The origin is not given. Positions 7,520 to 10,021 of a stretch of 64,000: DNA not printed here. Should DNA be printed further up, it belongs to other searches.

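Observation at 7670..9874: T9SS-exported fusion of an esterase-like alpha/beta hydrolase with an agmatine-deiminase/PPAD-family domain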

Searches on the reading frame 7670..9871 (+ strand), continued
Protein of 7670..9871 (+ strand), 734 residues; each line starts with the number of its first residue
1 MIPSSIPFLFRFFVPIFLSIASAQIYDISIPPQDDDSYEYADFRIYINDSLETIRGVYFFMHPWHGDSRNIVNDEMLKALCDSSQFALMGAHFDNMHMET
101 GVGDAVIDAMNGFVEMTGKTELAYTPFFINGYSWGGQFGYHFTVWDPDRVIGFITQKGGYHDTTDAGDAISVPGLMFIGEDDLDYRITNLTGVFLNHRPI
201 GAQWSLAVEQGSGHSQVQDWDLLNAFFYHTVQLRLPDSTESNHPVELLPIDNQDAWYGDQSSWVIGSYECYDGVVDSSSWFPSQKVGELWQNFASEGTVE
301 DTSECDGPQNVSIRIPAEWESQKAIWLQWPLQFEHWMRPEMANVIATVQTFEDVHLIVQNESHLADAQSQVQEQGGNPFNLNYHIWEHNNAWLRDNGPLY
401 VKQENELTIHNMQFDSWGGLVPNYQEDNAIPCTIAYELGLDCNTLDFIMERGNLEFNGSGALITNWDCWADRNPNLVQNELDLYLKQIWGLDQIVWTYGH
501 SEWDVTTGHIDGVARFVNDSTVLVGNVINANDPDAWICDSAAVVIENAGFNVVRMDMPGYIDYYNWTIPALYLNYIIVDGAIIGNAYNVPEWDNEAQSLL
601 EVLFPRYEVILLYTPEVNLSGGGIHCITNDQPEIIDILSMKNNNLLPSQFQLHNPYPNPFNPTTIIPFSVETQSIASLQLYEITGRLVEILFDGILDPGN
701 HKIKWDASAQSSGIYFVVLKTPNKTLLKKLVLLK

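Call 8: find_homologous_proteins(query=window:7670-9871:+)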
Query window:7670-9871:+ (734 aa): 221 proteins with E <= 0.001 among 3459 candidates; the best 120 are listed.
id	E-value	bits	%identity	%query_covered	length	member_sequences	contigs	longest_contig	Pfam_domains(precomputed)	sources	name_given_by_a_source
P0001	0.0e+0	1738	100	100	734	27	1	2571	PF18962.8,PF04371.21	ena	-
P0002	0.0e+0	1146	67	99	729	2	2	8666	PF18962.8,PF04371.21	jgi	jgi:agmatine deiminase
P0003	0.0e+0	1136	65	100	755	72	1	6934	PF18962.8,PF04371.21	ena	-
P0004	0.0e+0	1109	65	99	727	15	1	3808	PF18962.8,PF04371.21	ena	-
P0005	0.0e+0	1099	64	99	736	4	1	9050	PF18962.8,PF04371.21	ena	-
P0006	0.0e+0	1080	62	99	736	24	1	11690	PF18962.8,PF04371.21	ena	-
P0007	0.0e+0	1055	62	98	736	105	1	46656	PF18962.8,PF04371.21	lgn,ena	-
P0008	0.0e+0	1046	61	97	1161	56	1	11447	PF18962.8,PF14269.13,PF05935.18,PF13860.13,PF04371.21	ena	-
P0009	3.0e-200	685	84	40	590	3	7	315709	PF18962.8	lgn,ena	-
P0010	7.8e-195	667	80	42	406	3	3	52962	PF18962.8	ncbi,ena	-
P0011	9.2e-191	654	77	41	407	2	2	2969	PF18962.8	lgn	-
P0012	2.4e-171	590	59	57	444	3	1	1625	PF18962.8,PF13860.13,PF04371.21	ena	-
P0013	4.7e-161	556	71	44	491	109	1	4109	PF04371.21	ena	-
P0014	7.3e-155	535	70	44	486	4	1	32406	PF04371.21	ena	-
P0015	1.3e-152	528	67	45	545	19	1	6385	PF00014.29,PF04371.21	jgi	-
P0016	1.1e-147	512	61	43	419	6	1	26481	PF18962.8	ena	-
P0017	1.3e-147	511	61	43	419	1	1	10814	PF18962.8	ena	-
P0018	2.3e-147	510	60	43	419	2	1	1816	PF18962.8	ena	-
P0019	3.7e-147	510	60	43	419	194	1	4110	PF18962.8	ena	-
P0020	2.3e-146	507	63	39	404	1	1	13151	PF18962.8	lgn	-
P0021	2.5e-145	504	61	40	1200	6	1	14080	PF23621.2,PF18962.8,PF25852.1,PF14870.13,PF15902.13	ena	-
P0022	3.3e-145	503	62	39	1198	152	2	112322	PF23621.2,PF18962.8,PF25852.1,PF14870.13,PF15902.13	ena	-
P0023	6.7e-145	502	62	39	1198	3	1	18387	PF23621.2,PF18962.8,PF25852.1,PF14870.13,PF15902.13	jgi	-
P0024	5.6e-144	499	61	41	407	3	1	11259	PF18962.8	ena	-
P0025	4.6e-141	490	57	42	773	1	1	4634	PF18962.8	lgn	-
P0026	6.7e-139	482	62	40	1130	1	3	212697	PF00756.27,PF23621.2,PF18962.8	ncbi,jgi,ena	-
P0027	7.6e-139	482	57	41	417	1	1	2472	PF18962.8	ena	-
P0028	6.2e-137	476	59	40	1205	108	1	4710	PF23621.2,PF18962.8,PF15902.13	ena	-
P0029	8.7e-137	475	58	41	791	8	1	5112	PF07602.18,PF18962.8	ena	-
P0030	8.3e-136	472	58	40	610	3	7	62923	PF23621.2,PF18962.8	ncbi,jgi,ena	-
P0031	6.6e-135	469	58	40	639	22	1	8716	PF23598.2,PF23621.2,PF00560.40,PF18962.8,PF12799.14,PF13855.13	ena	-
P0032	3.2e-133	464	59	39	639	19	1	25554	PF23598.2,PF23621.2,PF00560.40,PF18962.8,PF12799.14,PF13855.13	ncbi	ncbi:MAG: leucine-rich repeat domain-containing protein [Candidatus Neomarinimicrobiota bacterium]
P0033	7.1e-133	463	61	40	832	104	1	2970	PF18962.8,PF14269.13,PF05935.18,PF13860.13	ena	-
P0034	7.7e-133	462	58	39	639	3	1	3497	PF23598.2,PF23621.2,PF00560.40,PF18962.8,PF12799.14,PF13855.13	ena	-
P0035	2.4e-132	461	60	39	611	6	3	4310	PF23621.2,PF18962.8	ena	-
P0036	3.0e-132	460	57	40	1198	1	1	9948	PF23621.2,PF18962.8,PF15902.13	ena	-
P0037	6.3e-132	459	59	39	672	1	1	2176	PF23598.2,PF23621.2,PF00560.40,PF18962.8,PF13855.13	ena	-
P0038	6.3e-132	459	61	40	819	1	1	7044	PF18962.8,PF14269.13,PF05935.18,PF13860.13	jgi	-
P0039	7.7e-132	459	59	40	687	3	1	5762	PF23598.2,PF23621.2,PF00560.40,PF18962.8,PF12799.14,PF13855.13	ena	-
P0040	3.0e-131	457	57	40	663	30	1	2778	PF23598.2,PF23621.2,PF00560.40,PF18962.8,PF13855.13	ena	-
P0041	9.0e-131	456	56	40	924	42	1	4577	PF23621.2,PF18962.8,PF22842.4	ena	-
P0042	2.2e-130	454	58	39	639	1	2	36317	PF23621.2,PF00560.40,PF18962.8,PF12799.14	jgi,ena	jgi:Leucine-rich repeat (LRR) protein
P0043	2.7e-130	454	57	42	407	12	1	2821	PF18962.8,PF13860.13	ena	-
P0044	1.7e-129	451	57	41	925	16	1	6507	PF23621.2,PF18962.8,PF22842.4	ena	-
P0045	1.8e-129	451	60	40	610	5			PF23621.2,PF18962.8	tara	tara:strand:- start:6402 stop:8234 length:1833 start_codon:yes stop_codon:yes gene_type:complete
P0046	2.5e-129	451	57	40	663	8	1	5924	PF23598.2,PF23621.2,PF00560.40,PF18962.8,PF12799.14,PF13855.13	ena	-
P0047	3.9e-129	450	60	40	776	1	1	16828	PF18962.8,PF13860.13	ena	-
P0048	4.3e-129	450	57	41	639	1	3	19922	PF23598.2,PF23621.2,PF00560.40,PF18962.8,PF13855.13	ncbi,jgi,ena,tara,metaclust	tara:strand:- start:438 stop:2357 length:1920 start_codon:yes stop_codon:yes gene_type:complete|meta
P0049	9.0e-129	449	57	40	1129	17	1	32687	PF00756.27,PF23621.2,PF18962.8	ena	-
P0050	1.3e-128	448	56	41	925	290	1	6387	PF23621.2,PF18962.8,PF22842.4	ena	-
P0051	1.5e-127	445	58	40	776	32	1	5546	PF18962.8,PF13860.13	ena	-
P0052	3.7e-127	444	56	40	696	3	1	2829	PF23598.2,PF23621.2,PF00560.40,PF18962.8,PF12799.14,PF13855.13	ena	-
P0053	4.3e-127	443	59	40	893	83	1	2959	PF23621.2,PF18962.8,PF13860.13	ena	-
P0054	4.4e-126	440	58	39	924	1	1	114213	PF23621.2,PF18962.8,PF22842.4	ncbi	ncbi:MAG: T9SS type A sorting domain-containing protein [Candidatus Neomarinimicrobiota bacterium]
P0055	1.1e-125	439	59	40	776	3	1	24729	PF18962.8,PF13860.13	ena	-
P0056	4.4e-125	437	56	39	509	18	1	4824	PF23621.2,PF18962.8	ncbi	-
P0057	4.8e-125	437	57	39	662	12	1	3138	PF23598.2,PF23621.2,PF00560.40,PF18962.8,PF12799.14,PF13855.13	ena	-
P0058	1.4e-124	435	58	40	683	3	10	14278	PF23598.2,PF23621.2,PF00560.40,PF18962.8,PF12799.14,PF13855.13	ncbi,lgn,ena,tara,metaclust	tara:strand:- start:581 stop:2632 length:2052 start_codon:yes stop_codon:yes gene_type:complete|meta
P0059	1.9e-123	431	58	40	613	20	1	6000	PF13585.13,PF23621.2,PF18962.8,PF13860.13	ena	-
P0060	2.3e-123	431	57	39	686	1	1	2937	PF23598.2,PF23621.2,PF00560.40,PF18962.8,PF12799.14,PF13855.13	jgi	-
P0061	2.8e-123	431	59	40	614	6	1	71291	PF13585.13,PF23621.2,PF18962.8,PF13860.13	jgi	-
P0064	3.8e-122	427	58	40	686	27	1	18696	PF23598.2,PF23621.2,PF00560.40,PF18962.8,PF12799.14,PF13855.13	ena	-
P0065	4.5e-122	427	59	40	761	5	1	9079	PF23598.2,PF23621.2,PF00560.40,PF18962.8,PF12799.14,PF13855.13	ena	-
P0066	7.8e-122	426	59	40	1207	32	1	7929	PF23621.2,PF18962.8,PF25852.1,PF14870.13,PF13860.13,PF02012.27,PF15902.13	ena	-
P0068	2.0e-121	425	59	39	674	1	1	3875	PF23598.2,PF23621.2,PF00560.40,PF18962.8,PF12799.14,PF13855.13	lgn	-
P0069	4.7e-121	423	58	40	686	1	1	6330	PF23598.2,PF23621.2,PF00560.40,PF18962.8,PF12799.14,PF13855.13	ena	-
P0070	5.0e-121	423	59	39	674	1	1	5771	PF23598.2,PF23621.2,PF00560.40,PF18962.8,PF12799.14,PF13855.13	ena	-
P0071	1.6e-120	422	56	40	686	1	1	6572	PF23598.2,PF23621.2,PF00560.40,PF18962.8,PF12799.14,PF13855.13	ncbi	-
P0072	2.2e-120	421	58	40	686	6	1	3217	PF23598.2,PF23621.2,PF00560.40,PF18962.8,PF12799.14,PF13855.13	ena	-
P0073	2.6e-120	421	57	40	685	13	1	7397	PF23598.2,PF23621.2,PF00560.40,PF18962.8,PF12799.14,PF13855.13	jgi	-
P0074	2.7e-120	421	58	40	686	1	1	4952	PF23598.2,PF23621.2,PF00560.40,PF18962.8,PF12799.14,PF13855.13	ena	-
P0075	2.8e-120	421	55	40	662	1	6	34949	PF23598.2,PF23621.2,PF00560.40,PF18962.8,PF12799.14,PF13855.13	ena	-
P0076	5.4e-120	420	58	40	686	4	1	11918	PF23598.2,PF23621.2,PF00560.40,PF18962.8,PF12799.14,PF13855.13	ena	-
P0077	5.8e-120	420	58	40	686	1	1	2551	PF23598.2,PF23621.2,PF00560.40,PF18962.8,PF12799.14,PF13855.13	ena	-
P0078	1.3e-119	419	58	40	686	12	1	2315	PF23598.2,PF23621.2,PF00560.40,PF18962.8,PF12799.14,PF13855.13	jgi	-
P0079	2.1e-119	418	55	40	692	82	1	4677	PF23598.2,PF23621.2,PF00560.40,PF18962.8,PF12799.14,PF13855.13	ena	-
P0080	3.1e-119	417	56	40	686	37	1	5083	PF23598.2,PF23621.2,PF00560.40,PF18962.8,PF12799.14,PF13855.13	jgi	-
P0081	1.3e-118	415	59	39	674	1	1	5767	PF23598.2,PF23621.2,PF00560.40,PF18962.8,PF12799.14,PF13855.13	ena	-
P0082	2.0e-118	415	58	40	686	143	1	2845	PF23598.2,PF23621.2,PF00560.40,PF18962.8,PF12799.14,PF13855.13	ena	-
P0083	6.8e-118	413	51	40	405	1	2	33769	PF18962.8,PF13860.13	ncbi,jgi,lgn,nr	ncbi:MAG: T9SS C-terminal target domain-containing protein [Gemmatimonadetes bacterium]|nr:MAG: T9SS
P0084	7.8e-118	413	58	40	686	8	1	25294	PF23598.2,PF23621.2,PF00560.40,PF18962.8,PF12799.14,PF13855.13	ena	-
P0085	9.1e-118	413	57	39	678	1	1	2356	PF23598.2,PF23621.2,PF00560.40,PF18962.8,PF12799.14,PF13855.13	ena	-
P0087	3.2e-117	411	56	40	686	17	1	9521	PF23598.2,PF23621.2,PF00560.40,PF18962.8,PF12799.14,PF13855.13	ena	-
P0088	3.7e-117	411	56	40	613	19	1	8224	PF23621.2,PF18962.8,PF13860.13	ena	-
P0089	9.0e-117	409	57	40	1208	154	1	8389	PF23621.2,PF18962.8,PF25852.1,PF14870.13,PF13860.13,PF15902.13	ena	-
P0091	5.3e-111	390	51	42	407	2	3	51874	PF13860.13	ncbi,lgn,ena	-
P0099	4.7e-103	364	52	40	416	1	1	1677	PF18962.8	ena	-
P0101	2.6e-100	355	39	57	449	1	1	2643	PF18962.8,PF04371.21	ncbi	-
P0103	8.3e-99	350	45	43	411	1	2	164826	PF18962.8,PF13860.13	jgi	jgi:FlgD Ig-like domain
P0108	5.3e-97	344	49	38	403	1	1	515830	PF13860.13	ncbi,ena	-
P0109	2.3e-96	342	50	40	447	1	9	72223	-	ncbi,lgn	-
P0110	2.8e-96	342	47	40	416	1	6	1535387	PF13860.13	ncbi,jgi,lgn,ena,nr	ncbi:MAG TPA: FlgD immunoglobulin-like domain containing protein [Candidatus Krumholzibacteria bacte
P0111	7.2e-94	334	47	38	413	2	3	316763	PF18962.8,PF13860.13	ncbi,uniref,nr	ncbi:MAG: T9SS type A sorting domain-containing protein [Candidatus Eisenbacteria bacterium]|uniref:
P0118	1.6e-89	319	46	39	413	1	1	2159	PF13860.13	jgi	jgi:dienelactone hydrolase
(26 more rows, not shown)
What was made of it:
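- Checked: The ATG at 7670 gives 734 aa, identical to database protein P0001 (call 8). At least seven further protein clusters, 61-67% identical, share it at 727-755 aa (call 8).
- JGI auto-annotation calls P0002 an agmatine deiminase (call 8). The fusion is conserved in at least eight clusters (call 8). Seven or more orthologous clusters share the architecture (call 8).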

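Call 10: search_protein_families(library=pfam, proteins=[P0010, P0030, P0026, P0032, P0022, P0008, P0013, P0015, P0118, P0110], max_evalue=0.01)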
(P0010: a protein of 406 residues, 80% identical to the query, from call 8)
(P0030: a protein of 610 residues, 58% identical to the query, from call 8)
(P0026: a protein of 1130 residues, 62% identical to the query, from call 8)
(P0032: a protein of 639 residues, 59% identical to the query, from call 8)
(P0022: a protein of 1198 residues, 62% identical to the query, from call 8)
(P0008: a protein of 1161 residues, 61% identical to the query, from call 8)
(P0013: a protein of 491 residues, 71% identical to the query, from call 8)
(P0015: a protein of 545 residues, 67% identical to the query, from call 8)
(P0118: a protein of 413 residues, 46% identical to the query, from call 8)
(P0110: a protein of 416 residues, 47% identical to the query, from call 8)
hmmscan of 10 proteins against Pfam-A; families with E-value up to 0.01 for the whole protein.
P0010 (406 aa): 1 family
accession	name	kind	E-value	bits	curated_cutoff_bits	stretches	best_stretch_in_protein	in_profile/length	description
PF18962.6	Por_Secre_tail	-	3.5e-10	40.5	27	1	326-403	2-74/75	Secretion system C-terminal sorting domain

P0030 (610 aa): 3 families
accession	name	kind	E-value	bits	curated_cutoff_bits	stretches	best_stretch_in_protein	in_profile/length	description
PF23621.1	BP74_N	-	8.1e-23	80.9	27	1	315-416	10-112/114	BP74 N-terminal domain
PF18962.6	Por_Secre_tail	-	3.4e-12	46.9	27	1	530-607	2-74/75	Secretion system C-terminal sorting domain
PF13860.13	FlgD_ig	-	0.0003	21.1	27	1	550-599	23-77/79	FlgD Ig-like domain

P0026 (1130 aa): 4 families
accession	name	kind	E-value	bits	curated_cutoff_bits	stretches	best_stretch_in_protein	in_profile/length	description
PF23621.1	BP74_N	-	2.2e-21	76.3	27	1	316-417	10-112/114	BP74 N-terminal domain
PF00756.26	Esterase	-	1.1e-18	68.4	22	1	816-975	1-154/251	Putative esterase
PF18962.6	Por_Secre_tail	-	1.2e-12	48.3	27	1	1050-1127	2-74/75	Secretion system C-terminal sorting domain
PF13860.13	FlgD_ig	-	0.00077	19.8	27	1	1060-1116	12-74/79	FlgD Ig-like domain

P0032 (639 aa): 6 families
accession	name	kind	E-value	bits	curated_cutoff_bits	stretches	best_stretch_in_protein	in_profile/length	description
PF23621.1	BP74_N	-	5.8e-22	78.1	27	1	318-416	11-111/114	BP74 N-terminal domain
PF18962.6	Por_Secre_tail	-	3.3e-11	43.7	27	1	561-636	2-74/75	Secretion system C-terminal sorting domain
PF13855.12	LRR_8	-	6.8e-09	35.8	27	2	441-497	5-61/61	Leucine rich repeat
PF00560.39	LRR_1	-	1.1e-08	34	20.6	1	462-484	1-23/23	Leucine Rich Repeat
PF12799.13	LRR_4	-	1.1e-06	29.1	27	1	461-499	1-38/44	Leucine Rich repeats (2 copies)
PF23598.1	LRR_14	-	5.2e-06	25.9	40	1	442-512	52-120/353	Leucine-rich repeat region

P0022 (1198 aa): 8 families
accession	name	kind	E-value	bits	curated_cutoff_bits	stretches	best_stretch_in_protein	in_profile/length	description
PF23621.1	BP74_N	-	1.1e-21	77.3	27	1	318-417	11-112/114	BP74 N-terminal domain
PF15902.12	Sortilin-Vps10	-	4.9e-12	45.8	33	2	873-997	3-137/446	Sortilin, neurotensin receptor 3,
PF18962.6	Por_Secre_tail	-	3.7e-11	43.6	27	1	1120-1194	2-73/75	Secretion system C-terminal sorting domain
PF14870.12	PSII_BNR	-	7.5e-06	25.8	27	1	917-1017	41-139/303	Photosynthesis system II assembly factor YCF48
PF19755.4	DUF6242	-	1e-05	26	29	0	989-1055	152-217/217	Domain of unknown function (DUF6242)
PF02012.26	BNR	-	0.0002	21.3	27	0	874-884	1-11/12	BNR/Asp-box repeat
PF13860.13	FlgD_ig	-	0.00086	19.7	27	1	1138-1183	23-73/79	FlgD Ig-like domain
PF18998.6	Flg_new_2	-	0.002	18.5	23.6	1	432-484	15-65/73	Divergent InlB B-repeat domain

P0008 (1161 aa): 6 families
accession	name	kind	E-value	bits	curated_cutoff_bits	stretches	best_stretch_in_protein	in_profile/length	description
PF04371.20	PAD_porph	-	1.7e-66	225.1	25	1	737-1055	1-321/321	Porphyromonas-type peptidyl-arginine deiminase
PF05935.17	Arylsulfotrans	-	2e-18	67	24.2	1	119-345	78-270/374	Arylsulfotransferase (ASST)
PF13860.13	FlgD_ig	-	1.2e-08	35.2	27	1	1086-1146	12-73/79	FlgD Ig-like domain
PF18962.6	Por_Secre_tail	-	1.1e-06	29.3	27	1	1078-1158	2-74/75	Secretion system C-terminal sorting domain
PF14269.12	Arylsulfotran_2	-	3.6e-06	27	27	1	107-420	21-298/301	Arylsulfotransferase (ASST)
PF13585.12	CHU_C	-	0.00048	20.6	27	1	1096-1148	27-72/86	CHU_C Type IX secretion signal domain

P0013 (491 aa): 1 family
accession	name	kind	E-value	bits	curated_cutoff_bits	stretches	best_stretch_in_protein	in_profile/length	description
PF04371.20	PAD_porph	-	4.9e-66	223.6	25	1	22-340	1-321/321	Porphyromonas-type peptidyl-arginine deiminase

P0015 (545 aa): 2 families
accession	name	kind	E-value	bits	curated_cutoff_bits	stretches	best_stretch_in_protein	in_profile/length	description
PF04371.20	PAD_porph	-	8e-67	226.2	25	1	19-337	1-321/321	Porphyromonas-type peptidyl-arginine deiminase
PF00014.29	Kunitz_BPTI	-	1.9e-06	28.4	21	1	496-545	2-53/53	Kunitz/Bovine pancreatic trypsin inhibitor domain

P0118 (413 aa): 2 families
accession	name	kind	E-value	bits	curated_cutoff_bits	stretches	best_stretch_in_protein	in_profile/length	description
PF13860.13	FlgD_ig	-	6.9e-12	45.6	27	1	337-400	11-75/79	FlgD Ig-like domain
PF18962.6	Por_Secre_tail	-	0.00037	21.2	27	1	329-403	3-67/75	Secretion system C-terminal sorting domain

P0110 (416 aa): 1 family
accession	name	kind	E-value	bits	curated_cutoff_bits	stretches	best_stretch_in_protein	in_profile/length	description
PF13860.13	FlgD_ig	-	3e-11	43.6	27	1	349-403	21-75/79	FlgD Ig-like domain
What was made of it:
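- It occurs stand-alone and fused to LRR, BNR/sortilin, BP74_N, PF00756 and ASST domains (calls 8, 10). One clade member carries a Kunitz protease-inhibitor domain (call 10). The N-domain is fused to many unrelated partners and is most often stand-alone (calls 8, 10).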

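Call 40: find_encoding_contigs(protein=P0007, flank=8000, max_places=2)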
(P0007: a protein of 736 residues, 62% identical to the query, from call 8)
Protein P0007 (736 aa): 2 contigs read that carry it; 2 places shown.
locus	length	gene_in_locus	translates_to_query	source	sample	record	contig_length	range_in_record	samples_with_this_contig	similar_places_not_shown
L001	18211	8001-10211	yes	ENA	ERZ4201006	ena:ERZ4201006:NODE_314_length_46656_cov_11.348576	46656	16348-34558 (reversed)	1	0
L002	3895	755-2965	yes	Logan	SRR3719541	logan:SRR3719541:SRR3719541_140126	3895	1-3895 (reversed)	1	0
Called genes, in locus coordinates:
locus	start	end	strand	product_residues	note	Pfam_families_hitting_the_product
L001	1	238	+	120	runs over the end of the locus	PF01883:FeS_assembly_P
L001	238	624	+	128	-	PF01521:Fe-S_biosyn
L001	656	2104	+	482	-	PF19295:SufBD_N, PF01458:SUFBD_core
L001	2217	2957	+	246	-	PF02463:SMC_N (faint), PF00005:ABC_tran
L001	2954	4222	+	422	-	PF19295:SufBD_N, PF01458:SUFBD_core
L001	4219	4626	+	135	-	PF02657:SufE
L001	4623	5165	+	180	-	PF01883:FeS_assembly_P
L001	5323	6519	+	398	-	PF00155:Aminotran_1_2, PF00266:Aminotran_5, PF01053:Cys_Met_Meta_PP (weak), PF01041:DegT_DnrJ_EryC1 (weak)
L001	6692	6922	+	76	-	PF13711:DUF4160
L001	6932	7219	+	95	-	PF10387:DUF2442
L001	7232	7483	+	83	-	PF10652:DUF2480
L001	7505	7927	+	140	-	PF00383:dCMP_cyt_deam_1, PF14437:MafB19-deam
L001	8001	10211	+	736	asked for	PF04371:PAD_porph, PF18962:Por_Secre_tail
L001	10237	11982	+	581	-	PF20446:ABC_N, PF09818:ABC_ATPase, PF21117:MRB1590_C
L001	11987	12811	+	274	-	PF00561:Abhydrolase_1 (weak), PF12146:Hydrolase_4 (weak), PF06821:Ser_hydrolase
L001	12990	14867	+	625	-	PF00999:Na_H_Exchanger, PF02254:TrkA_N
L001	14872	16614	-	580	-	PF03255:ACCA, PF01039:Carboxyl_trans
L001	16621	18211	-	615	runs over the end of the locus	PF13746:Fer4_18 (faint), PF13534:Fer4_17 (faint), PF13183:Fer4_8, PF13237:Fer4_10, PF13187:Fer4_9 (weak), PF13484:Fer4_16, PF02754:CCG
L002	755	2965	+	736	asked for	PF04371:PAD_porph, PF18962:Por_Secre_tail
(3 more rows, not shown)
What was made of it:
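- Checked: The 62%-identical P0007 sits in the same gene order: SUF operon, DUF2480, dCMP deaminase, fusion gene, then Na/H exchanger and ACC carboxyltransferase (call 40).
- Real and conserved gene: calls 8, 40. A 46-kb contig is syntenic (call 40).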
